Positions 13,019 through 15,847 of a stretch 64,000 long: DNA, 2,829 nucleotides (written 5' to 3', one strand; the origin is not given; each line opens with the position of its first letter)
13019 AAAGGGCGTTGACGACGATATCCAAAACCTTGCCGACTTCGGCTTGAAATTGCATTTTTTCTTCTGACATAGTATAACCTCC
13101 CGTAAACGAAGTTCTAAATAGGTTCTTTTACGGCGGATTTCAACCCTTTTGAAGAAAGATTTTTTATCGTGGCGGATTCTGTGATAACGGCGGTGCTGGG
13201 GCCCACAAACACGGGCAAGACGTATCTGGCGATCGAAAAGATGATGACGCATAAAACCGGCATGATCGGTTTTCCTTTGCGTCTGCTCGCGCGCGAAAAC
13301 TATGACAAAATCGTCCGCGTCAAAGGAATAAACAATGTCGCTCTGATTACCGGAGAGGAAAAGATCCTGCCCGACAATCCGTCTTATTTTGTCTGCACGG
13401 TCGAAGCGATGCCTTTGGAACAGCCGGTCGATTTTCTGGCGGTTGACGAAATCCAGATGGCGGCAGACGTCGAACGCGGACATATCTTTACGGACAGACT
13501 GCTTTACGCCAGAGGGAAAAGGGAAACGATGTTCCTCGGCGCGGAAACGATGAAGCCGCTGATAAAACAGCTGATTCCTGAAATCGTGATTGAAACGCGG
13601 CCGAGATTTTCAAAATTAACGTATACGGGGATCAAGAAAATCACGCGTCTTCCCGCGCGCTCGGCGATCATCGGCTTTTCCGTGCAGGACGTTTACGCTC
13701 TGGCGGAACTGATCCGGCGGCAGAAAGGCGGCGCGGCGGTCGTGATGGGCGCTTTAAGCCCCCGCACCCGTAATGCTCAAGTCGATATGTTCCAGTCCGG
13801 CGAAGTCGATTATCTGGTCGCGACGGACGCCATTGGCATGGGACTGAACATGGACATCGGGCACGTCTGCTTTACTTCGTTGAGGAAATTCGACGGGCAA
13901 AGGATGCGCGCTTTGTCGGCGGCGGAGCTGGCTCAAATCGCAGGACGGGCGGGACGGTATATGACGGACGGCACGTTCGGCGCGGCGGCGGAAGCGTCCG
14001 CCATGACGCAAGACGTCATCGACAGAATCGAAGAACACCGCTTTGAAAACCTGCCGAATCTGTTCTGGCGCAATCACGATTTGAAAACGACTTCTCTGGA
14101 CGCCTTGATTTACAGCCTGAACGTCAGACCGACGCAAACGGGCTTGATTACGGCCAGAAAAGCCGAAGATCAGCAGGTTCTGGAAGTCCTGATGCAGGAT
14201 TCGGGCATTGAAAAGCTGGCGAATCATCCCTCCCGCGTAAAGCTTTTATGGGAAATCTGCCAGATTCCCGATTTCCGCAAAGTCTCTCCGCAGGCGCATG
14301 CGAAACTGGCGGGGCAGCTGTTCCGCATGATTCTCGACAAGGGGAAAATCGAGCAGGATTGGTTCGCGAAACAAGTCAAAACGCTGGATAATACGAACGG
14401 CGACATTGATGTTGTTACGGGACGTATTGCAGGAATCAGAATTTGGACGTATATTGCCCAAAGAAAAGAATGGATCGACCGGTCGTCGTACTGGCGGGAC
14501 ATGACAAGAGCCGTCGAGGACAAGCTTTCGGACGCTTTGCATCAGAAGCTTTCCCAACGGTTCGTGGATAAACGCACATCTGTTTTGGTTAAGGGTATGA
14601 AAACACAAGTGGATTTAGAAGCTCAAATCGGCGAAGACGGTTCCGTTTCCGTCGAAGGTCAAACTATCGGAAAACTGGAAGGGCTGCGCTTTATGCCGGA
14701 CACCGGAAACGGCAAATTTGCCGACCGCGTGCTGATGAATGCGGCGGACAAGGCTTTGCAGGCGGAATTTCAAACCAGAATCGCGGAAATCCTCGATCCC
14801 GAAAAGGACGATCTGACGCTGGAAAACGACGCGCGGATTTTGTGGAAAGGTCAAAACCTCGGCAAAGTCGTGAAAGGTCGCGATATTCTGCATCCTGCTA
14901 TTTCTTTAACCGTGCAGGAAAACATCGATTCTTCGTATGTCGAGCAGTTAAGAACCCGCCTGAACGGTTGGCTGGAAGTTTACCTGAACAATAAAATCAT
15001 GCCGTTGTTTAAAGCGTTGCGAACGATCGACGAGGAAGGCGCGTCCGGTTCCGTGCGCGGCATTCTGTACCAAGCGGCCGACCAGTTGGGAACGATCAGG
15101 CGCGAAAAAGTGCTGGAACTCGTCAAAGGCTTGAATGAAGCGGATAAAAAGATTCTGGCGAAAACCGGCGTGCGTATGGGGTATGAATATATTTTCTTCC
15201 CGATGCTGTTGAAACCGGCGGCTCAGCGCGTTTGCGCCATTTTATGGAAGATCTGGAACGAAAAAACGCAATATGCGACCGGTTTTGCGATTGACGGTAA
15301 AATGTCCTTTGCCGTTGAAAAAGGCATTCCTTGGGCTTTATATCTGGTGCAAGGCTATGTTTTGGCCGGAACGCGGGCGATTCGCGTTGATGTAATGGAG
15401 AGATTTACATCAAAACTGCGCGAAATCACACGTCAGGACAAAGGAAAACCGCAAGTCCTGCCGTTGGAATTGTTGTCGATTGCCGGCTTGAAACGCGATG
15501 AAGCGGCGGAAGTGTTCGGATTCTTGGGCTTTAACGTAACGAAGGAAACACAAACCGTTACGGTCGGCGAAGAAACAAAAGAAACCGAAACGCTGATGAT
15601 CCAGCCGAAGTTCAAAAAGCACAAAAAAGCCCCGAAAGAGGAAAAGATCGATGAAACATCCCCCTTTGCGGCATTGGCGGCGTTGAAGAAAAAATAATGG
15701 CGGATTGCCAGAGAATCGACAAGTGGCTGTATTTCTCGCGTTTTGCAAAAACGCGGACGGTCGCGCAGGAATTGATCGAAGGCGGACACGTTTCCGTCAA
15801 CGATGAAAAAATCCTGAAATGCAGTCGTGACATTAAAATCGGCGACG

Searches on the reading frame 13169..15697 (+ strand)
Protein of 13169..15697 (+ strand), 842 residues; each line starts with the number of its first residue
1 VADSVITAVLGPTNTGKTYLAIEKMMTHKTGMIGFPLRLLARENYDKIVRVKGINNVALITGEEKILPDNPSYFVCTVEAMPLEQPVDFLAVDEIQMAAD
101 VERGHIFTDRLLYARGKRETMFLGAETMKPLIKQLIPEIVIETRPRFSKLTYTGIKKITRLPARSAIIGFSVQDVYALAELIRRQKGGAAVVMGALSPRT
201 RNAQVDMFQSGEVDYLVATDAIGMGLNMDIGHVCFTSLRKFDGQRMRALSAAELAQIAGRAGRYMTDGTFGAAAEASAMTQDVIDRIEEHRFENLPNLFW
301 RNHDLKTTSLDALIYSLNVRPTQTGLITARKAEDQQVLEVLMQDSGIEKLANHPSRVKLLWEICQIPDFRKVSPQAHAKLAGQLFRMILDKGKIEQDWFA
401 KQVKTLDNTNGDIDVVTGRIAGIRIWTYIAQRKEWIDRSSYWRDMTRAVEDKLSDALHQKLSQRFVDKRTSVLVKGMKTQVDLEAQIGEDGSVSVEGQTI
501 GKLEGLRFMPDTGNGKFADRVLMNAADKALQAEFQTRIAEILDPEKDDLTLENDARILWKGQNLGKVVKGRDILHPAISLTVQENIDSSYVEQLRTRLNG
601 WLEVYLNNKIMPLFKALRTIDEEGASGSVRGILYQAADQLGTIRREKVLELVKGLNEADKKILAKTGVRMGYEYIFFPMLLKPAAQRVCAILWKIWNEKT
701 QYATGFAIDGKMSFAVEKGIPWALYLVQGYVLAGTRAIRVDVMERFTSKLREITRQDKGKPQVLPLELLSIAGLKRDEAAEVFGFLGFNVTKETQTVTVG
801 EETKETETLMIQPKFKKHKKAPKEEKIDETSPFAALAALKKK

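Call 28: search_protein_families(library=pfam, proteins=[window:13169-15697:+], max_evalue=0.0001)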
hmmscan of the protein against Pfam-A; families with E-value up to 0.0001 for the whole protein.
window:13169-15697:+ (842 aa): 2 families
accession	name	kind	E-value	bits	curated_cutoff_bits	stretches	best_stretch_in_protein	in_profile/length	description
PF22527.2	DEXQc_Suv3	-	1.5e-27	96.5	27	1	7-138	16-144/154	DEXQ-box helicase domain of Suv3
PF00271.37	Helicase_C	-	1.7e-10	41.6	23.5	1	175-264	28-109/110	Helicase conserved C-terminal domain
